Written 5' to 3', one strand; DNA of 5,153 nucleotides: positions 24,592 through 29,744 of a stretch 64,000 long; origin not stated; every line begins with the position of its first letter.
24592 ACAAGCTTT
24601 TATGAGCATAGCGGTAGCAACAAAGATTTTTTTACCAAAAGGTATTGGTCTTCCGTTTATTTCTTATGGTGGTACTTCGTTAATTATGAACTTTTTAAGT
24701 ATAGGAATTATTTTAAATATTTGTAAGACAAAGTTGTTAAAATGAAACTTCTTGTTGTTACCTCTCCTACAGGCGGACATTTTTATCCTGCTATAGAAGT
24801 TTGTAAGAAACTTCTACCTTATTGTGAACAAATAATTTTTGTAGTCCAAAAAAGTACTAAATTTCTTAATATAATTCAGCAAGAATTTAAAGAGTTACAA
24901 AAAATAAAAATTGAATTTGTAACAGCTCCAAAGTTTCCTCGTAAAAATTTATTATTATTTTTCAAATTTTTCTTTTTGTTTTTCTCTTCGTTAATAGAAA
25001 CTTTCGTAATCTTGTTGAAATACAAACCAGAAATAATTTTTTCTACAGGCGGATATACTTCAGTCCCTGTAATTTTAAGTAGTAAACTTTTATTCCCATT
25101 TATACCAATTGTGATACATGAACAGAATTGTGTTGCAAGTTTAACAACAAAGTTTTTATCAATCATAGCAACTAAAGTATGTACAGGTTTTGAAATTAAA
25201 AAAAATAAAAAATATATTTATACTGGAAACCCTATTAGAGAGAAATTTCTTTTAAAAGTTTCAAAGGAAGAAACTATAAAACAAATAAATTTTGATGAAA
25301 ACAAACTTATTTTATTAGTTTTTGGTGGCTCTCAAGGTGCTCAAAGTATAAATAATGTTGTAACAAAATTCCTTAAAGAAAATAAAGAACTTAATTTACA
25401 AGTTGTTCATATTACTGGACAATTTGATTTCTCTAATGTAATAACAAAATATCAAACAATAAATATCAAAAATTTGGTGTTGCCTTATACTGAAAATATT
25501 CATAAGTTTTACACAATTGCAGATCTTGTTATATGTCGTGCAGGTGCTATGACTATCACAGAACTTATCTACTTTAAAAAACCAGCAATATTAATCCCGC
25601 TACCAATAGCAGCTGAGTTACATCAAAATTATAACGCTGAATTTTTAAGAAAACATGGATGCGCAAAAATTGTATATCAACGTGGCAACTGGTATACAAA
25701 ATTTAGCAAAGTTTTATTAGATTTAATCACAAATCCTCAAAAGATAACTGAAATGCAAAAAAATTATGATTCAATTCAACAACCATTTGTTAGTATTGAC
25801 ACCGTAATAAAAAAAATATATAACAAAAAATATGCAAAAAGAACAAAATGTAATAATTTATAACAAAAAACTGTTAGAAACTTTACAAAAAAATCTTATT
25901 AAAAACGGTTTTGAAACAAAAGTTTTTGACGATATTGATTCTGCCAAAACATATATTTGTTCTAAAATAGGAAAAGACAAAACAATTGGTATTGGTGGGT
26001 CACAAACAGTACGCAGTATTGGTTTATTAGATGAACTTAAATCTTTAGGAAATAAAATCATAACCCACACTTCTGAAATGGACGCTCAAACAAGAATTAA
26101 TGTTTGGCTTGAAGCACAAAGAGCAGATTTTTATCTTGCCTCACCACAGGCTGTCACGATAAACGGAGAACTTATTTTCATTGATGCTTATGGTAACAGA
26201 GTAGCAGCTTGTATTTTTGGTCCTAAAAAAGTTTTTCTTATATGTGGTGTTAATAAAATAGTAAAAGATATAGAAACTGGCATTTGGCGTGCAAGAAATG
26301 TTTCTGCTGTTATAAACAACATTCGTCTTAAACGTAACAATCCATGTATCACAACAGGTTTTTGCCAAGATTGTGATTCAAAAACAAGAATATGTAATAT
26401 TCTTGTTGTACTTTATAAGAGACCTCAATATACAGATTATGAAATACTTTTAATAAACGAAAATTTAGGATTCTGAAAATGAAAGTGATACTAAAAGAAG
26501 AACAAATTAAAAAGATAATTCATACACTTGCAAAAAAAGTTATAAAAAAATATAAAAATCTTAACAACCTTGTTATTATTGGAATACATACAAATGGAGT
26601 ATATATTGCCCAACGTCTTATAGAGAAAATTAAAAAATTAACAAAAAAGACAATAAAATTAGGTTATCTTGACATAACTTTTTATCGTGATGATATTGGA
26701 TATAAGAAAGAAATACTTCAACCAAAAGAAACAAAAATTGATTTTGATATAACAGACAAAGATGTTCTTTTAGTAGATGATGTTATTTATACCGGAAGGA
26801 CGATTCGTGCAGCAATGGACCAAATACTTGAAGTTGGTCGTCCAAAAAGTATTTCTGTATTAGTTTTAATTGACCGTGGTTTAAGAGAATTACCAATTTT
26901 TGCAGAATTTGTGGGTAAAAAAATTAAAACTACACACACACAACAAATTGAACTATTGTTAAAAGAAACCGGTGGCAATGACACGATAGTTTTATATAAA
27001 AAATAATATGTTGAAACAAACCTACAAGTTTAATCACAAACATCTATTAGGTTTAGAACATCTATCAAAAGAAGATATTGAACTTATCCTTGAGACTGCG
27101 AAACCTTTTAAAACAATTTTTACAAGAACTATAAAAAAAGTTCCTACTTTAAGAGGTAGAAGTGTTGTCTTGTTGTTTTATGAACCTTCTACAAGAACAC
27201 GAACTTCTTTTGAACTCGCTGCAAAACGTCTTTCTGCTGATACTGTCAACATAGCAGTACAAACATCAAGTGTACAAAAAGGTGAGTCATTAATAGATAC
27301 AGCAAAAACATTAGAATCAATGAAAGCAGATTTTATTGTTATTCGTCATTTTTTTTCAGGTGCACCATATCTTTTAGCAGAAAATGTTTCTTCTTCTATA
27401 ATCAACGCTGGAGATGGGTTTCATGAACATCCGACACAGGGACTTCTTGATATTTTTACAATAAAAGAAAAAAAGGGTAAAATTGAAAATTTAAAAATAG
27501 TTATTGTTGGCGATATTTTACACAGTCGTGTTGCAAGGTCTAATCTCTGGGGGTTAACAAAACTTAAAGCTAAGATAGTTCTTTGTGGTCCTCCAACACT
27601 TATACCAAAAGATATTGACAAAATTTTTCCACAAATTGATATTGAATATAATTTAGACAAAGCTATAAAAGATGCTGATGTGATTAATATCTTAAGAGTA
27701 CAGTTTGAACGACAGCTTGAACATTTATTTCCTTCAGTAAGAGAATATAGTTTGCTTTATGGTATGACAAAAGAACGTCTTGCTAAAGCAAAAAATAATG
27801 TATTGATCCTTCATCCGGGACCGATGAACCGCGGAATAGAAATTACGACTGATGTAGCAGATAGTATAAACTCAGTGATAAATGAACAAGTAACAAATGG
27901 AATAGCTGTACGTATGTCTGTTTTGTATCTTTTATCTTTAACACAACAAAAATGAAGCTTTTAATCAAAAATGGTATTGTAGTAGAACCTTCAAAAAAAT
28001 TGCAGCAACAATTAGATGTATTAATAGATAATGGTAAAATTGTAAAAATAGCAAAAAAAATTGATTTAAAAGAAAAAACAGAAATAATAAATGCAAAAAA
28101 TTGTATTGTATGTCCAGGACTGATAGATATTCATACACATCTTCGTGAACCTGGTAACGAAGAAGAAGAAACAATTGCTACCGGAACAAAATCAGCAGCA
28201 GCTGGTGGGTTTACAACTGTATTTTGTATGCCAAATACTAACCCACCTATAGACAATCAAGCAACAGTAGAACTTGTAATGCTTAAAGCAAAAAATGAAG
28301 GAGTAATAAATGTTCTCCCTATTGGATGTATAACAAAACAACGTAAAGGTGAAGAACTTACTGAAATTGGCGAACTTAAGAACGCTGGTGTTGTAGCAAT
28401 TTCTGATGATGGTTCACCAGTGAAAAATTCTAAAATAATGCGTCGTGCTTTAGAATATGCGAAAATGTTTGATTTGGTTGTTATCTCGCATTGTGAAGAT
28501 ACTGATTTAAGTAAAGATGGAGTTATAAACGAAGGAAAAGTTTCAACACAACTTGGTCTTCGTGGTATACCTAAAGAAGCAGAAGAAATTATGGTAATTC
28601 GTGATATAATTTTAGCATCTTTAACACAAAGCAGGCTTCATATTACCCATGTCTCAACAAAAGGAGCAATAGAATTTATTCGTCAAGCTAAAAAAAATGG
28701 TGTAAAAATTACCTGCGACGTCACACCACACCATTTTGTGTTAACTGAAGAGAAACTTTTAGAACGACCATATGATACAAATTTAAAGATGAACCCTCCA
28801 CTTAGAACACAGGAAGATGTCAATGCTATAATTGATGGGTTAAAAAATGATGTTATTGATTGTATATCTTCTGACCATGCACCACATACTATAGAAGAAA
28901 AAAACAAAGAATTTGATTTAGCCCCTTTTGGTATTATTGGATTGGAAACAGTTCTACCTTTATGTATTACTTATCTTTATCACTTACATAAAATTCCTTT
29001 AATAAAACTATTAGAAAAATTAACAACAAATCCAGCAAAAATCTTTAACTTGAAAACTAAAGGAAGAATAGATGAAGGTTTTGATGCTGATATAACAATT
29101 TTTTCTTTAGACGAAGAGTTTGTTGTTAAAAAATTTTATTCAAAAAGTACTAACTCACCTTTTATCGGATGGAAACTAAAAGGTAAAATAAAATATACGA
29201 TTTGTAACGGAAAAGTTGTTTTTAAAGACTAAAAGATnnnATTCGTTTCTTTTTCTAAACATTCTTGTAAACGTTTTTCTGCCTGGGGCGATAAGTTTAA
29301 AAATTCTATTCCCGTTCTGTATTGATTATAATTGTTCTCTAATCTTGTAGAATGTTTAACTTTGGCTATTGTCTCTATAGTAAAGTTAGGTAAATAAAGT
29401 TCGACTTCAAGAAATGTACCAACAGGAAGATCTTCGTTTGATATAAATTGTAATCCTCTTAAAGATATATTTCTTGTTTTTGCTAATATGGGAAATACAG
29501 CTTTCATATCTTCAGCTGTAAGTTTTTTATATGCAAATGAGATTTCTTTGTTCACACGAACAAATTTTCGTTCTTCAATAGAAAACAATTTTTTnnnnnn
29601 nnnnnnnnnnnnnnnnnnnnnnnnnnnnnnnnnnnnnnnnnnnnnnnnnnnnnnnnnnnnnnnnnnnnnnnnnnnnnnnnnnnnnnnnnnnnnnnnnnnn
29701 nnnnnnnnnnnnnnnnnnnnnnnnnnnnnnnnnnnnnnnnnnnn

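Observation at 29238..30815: Single polypeptide combining sensor GAF, HD-GYP c-di-GMP phosphodiesterase and PilZ c-di-GMP receptor domains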

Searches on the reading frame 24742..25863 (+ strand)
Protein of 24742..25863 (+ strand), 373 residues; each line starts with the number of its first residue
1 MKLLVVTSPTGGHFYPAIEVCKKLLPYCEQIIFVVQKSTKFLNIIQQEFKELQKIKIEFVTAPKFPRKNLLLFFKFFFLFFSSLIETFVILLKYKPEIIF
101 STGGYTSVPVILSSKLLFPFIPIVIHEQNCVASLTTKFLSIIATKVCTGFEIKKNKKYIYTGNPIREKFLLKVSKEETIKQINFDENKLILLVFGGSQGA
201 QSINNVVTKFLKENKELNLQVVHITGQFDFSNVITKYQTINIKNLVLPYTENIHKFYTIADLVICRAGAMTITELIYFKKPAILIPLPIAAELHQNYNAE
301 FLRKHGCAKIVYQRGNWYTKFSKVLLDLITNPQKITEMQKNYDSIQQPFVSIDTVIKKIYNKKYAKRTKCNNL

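Call 15: search_protein_families(library=pfam, proteins=[window:24742-25863:+], max_evalue=0.001)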
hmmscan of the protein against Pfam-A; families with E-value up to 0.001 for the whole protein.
window:24742-25863:+ (373 aa): 3 families
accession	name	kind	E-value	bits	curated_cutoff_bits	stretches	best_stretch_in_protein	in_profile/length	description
PF04101.22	Glyco_tran_28_C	-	1.1e-37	130.1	22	1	191-342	2-154/166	Glycosyltransferase family 28 C-terminal domain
PF03033.26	Glyco_transf_28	-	8.8e-21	74.9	26.2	1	5-147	3-138/139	Glycosyltransferase family 28 N-terminal domain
PF13528.12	Glyco_trans_1_3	-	0.00025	20.7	25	1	260-310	255-303/322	Glycosyl transferase family 1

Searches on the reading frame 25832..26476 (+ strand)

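Call 15: search_protein_families(library=pfam, proteins=[window:25832-26476:+], max_evalue=0.001)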
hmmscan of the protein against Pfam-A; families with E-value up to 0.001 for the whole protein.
window:25832-26476:+ (214 aa): 1 family
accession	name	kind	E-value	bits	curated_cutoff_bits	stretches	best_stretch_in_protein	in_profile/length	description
PF02589.21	LUD_dom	-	2.3e-32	112.7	22.6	1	16-208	2-189/189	LUD domain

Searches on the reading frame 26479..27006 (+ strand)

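Call 15: search_protein_families(library=pfam, proteins=[window:26479-27006:+], max_evalue=0.001)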
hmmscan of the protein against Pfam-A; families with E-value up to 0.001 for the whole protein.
window:26479-27006:+ (175 aa): 3 families
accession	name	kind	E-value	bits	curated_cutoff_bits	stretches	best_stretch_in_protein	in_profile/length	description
PF00156.33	Pribosyltran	-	1.1e-23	83.7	26.3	1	4-150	5-144/158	Phosphoribosyl transferase domain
PF14681.12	UPRTase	-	8.1e-06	25.9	27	1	80-131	105-159/206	Uracil phosphoribosyltransferase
PF24390.1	PRTase-CE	-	0.0003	21.2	27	1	5-127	29-142/253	PRTase-CE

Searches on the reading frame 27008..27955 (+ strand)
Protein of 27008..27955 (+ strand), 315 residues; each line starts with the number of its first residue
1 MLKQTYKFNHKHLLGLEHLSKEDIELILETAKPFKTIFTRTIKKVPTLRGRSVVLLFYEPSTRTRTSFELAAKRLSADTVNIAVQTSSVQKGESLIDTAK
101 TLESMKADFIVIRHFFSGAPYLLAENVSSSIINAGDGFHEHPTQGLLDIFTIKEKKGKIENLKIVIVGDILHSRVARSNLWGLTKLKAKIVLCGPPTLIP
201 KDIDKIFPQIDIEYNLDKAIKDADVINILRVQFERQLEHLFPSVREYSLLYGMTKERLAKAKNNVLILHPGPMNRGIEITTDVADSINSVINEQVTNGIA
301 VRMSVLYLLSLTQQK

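Call 15: search_protein_families(library=pfam, proteins=[window:27008-27955:+], max_evalue=0.001)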
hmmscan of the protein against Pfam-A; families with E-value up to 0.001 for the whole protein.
window:27008-27955:+ (315 aa): 2 families
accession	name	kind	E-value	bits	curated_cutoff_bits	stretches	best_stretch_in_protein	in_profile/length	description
PF02729.26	OTCace_N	-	4.9e-46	156.9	29.9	1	11-154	1-148/148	Aspartate/ornithine carbamoyltransferase, carbamoyl-P binding domain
PF00185.30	OTCace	-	1.3e-25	90.8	29.4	1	161-309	2-157/157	Aspartate/ornithine carbamoyltransferase, Asp/Orn binding domain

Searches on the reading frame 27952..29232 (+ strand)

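Call 15: search_protein_families(library=pfam, proteins=[window:27952-29232:+], max_evalue=0.001)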
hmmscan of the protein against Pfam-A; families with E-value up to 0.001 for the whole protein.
window:27952-29232:+ (426 aa): 4 families
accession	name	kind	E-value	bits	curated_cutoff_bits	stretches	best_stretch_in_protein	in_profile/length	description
PF01979.26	Amidohydro_1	-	7.5e-36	124.5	25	1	52-423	1-345/345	Amidohydrolase family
PF07969.17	Amidohydro_3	-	4.3e-15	56.6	29.7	2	347-424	406-472/472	Amidohydrolase family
PF12890.13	DHOase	-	4.5e-11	43.5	21.2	1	52-237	3-140/142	Dihydro-orotase-like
PF01026.27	TatD_DNase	-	4.7e-05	23.3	27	1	58-185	1-133/253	TatD related DNase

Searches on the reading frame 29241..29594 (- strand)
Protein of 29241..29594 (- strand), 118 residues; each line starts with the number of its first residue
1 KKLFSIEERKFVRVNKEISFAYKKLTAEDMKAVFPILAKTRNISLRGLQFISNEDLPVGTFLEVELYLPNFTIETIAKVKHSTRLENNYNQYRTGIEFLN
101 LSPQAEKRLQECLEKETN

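Call 34: search_solved_structures(query=A3, max_evalue=1, show_alignments=3)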
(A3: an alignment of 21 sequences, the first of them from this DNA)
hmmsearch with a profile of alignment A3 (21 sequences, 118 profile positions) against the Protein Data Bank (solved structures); distinct sequences matched with E-value up to 1: 2.
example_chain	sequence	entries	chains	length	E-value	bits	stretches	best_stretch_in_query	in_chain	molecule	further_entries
5vx6_A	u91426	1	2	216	0.3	14.6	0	3-74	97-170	Uncharacterized protein YpfA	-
1tp7_A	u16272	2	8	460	0.46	14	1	31-88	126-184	Genome polyprotein | RNA polymerase 3D-POL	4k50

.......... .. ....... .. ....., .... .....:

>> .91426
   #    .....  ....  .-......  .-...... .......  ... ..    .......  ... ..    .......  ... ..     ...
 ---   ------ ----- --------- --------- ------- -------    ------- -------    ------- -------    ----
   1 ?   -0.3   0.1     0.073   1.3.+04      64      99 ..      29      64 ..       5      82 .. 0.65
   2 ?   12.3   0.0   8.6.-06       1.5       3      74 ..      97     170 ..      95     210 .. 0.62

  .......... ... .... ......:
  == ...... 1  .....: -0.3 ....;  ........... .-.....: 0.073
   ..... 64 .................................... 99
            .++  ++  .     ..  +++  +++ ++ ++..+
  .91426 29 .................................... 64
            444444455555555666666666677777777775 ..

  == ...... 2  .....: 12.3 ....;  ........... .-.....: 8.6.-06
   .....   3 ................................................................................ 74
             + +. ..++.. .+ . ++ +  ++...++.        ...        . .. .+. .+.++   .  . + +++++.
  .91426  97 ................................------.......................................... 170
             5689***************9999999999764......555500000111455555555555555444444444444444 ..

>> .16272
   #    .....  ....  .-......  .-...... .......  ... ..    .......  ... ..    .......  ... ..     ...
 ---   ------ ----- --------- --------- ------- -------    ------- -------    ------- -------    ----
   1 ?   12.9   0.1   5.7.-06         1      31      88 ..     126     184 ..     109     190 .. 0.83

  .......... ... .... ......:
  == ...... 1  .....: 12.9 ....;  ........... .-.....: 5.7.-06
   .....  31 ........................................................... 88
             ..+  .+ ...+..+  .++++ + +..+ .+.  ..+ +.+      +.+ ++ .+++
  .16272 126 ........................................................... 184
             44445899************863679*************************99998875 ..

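Call 40: predict_structure(alignment_id=A3)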
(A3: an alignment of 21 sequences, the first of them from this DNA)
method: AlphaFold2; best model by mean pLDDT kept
length: 118 residues; sequences in the alignment: 21
mean_pLDDT: 80.9   pTM: 0.73
mean pLDDT of the five models: 80.9, 76.1, 75.3, 75.2, 72.3
residues with pLDDT >= 90: 38; 70-90: 59; 50-70: 15; < 50: 6
segments of 3 or more residues with pLDDT < 50: 1-5
pLDDT, mean of each block of 10 residues (from residue 1): 58 85 88 70 67 92 89 89 87 89 82 72
secondary structure, 60 per line:
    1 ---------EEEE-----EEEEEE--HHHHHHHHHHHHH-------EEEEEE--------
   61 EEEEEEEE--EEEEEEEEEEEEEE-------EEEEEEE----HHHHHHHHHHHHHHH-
elements in order: E10-13 E19-24 H27-39 E47-52 E61-68 E71-84 E92-98 H103-117

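Call 42: fold_search(model_id=the predicted structure, library=pdb)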
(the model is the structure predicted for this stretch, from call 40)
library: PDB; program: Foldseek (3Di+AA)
matches with E <= 10: 663; with E <= 0.001: 0
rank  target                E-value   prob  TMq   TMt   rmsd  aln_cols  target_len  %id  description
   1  2gjg                  1.8e-02  0.98  0.47  0.25  20.9       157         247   15  CRYSTAL STRUCTURE OF A PILZ-CONTAINING PROTEIN (PP4397) FROM PSEUDOMONAS PUTIDA KT2440 AT 2.25 A RESOLUTION (released 2006-04-25)
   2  5vx6_B                3.6e-02  1.00  0.50  0.30   2.5        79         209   20  Structure of Bacillus subtilis Inhibitor of motility (MotI/DgrA) (released 2017-11-22)
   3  7mie                  5.1e-02  0.57  0.30  0.17   8.6       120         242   13  Crystal structure of the Borreliella burgdorferi PlzA protein in complex with c-di-GMP (released 2021-06-30)
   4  5vx6_A                7.5e-02  0.99  0.57  0.34  10.7       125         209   18  Structure of Bacillus subtilis Inhibitor of motility (MotI/DgrA) (released 2017-11-22)
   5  4rt0_C                8.0e-02  0.96  0.46  0.51   9.6       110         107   19  Structure of the Alg44 PilZ domain from Pseudomonas aeruginosa PAO1 in complex with c-di-GMP (released 2015-04-08)
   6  4xrn_D                8.0e-02  0.95  0.46  0.51  11.8       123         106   17  Pilz domain with c-di-gmp of a protein from Pseudomonas aeruginosa (released 2016-02-03)
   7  4rt1_B                9.4e-02  0.97  0.51  0.54   9.2       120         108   18  Structure of the Alg44 PilZ domain (R95A mutant) from Pseudomonas aeruginosa PAO1 in complex with c-di-GMP (released 2015-04-08)
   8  4xrn_C                1.1e-01  0.92  0.47  0.51   9.4       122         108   18  Pilz domain with c-di-gmp of a protein from Pseudomonas aeruginosa (released 2016-02-03)
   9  4xrn_A                1.3e-01  0.92  0.47  0.52   9.6       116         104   19  Pilz domain with c-di-gmp of a protein from Pseudomonas aeruginosa (released 2016-02-03)
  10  4xrn_B                1.4e-01  0.89  0.45  0.51  11.3       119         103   17  Pilz domain with c-di-gmp of a protein from Pseudomonas aeruginosa (released 2016-02-03)
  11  4rt1_A                1.5e-01  0.92  0.48  0.52   9.4       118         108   18  Structure of the Alg44 PilZ domain (R95A mutant) from Pseudomonas aeruginosa PAO1 in complex with c-di-GMP (released 2015-04-08)
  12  5ked_A                1.8e-01  0.98  0.49  0.27   5.6        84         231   17  Structure of the 2.65 Angstrom P2(1) crystal of K. pneumonia MrkH (released 2016-08-17)
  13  9cuy_I                2.2e-01  0.33  0.27  0.21  10.0        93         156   14  Bacteriophage PhiTE extended baseplate (released 2025-04-16)
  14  5kgo_D                2.3e-01  0.80  0.40  0.24   6.4       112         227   12  Structure of K. pneumonia MrkH-c-di-GMP complex (released 2016-08-17)
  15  3iuw_A                2.5e-01  0.90  0.34  0.49   9.4        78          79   26  Crystal structure of Activating signal cointegrator (NP_814290.1) from ENTEROCOCCUS FAECALIS V583 at 1.58 A resolution (released 2009-09-15)
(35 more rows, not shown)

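Call 43: find_homologous_proteins(query=A3, max_evalue=0.001)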
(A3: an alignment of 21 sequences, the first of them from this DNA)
Query A3 (21 sequences) (118 aa, profile of the alignment): 7 proteins with E <= 0.001 among 929 candidates.
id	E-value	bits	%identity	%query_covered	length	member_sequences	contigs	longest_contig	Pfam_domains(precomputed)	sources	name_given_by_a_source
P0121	1.2e-42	163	77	100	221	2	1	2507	PF07238.20,PF13487.13,PF01966.29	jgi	jgi:hypothetical protein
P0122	9.3e-11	60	27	68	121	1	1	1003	PF07238.20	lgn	-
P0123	5.8e-8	51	30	50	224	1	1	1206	PF07238.20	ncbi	-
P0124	8.1e-7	47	30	66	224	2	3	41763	PF07238.20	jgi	jgi:hypothetical protein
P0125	1.4e-6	46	-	-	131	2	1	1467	PF07238.20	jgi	-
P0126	1.5e-6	46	63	7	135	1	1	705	PF07238.20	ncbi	-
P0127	5.4e-4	38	28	83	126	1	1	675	PF07238.20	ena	-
